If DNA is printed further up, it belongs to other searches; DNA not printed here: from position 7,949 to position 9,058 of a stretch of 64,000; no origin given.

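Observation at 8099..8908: Half eIF4A: DEAD-box N-domain only, with DEAD->DDID and SAT->CCG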

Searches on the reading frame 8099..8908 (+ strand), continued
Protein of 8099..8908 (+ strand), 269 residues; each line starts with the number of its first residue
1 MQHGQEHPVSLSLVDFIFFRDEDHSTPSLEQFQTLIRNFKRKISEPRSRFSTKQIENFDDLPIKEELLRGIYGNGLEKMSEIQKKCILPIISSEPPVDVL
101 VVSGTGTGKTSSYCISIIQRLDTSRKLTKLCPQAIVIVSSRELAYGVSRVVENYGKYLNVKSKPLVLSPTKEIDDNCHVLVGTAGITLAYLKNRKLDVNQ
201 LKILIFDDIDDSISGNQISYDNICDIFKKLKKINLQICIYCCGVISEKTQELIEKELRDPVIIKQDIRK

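Call 83: find_related_loci(query=P0380, collection=viral_contigs, flank=3000)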
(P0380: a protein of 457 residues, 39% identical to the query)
Query P0380 (457 aa) in viral_contigs; peptide patterns used: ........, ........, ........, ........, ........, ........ (x = any residue, [..] = any of these).
11 stretches matched a pattern; 4 encode a relative of the query (tblastn E <= 1e-3); 4 distinct loci.
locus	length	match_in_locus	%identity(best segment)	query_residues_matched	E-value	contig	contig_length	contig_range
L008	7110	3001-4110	52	84-455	9e-131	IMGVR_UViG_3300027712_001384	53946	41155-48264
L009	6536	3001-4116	53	84-457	1e-127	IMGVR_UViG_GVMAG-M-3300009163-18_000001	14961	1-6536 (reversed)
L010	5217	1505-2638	46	79-457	5e-112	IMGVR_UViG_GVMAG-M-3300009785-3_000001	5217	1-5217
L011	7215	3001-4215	43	54-457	8e-109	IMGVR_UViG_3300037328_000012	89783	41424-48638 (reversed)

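Call 84: find_related_loci(query=P0278, collection=viral_contigs, flank=3000)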
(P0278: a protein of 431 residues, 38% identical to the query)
Query P0278 (431 aa) in viral_contigs; peptide patterns used: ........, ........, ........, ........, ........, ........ (x = any residue, [..] = any of these).
7 stretches matched a pattern; 3 encode a relative of the query (tblastn E <= 1e-3); 3 distinct loci.
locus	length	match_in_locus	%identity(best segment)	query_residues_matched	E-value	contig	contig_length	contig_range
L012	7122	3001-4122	44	48-425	2e-99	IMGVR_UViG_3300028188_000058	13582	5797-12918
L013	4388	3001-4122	44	48-425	1e-99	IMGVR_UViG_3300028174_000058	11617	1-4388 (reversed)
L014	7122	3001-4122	44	48-425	2e-99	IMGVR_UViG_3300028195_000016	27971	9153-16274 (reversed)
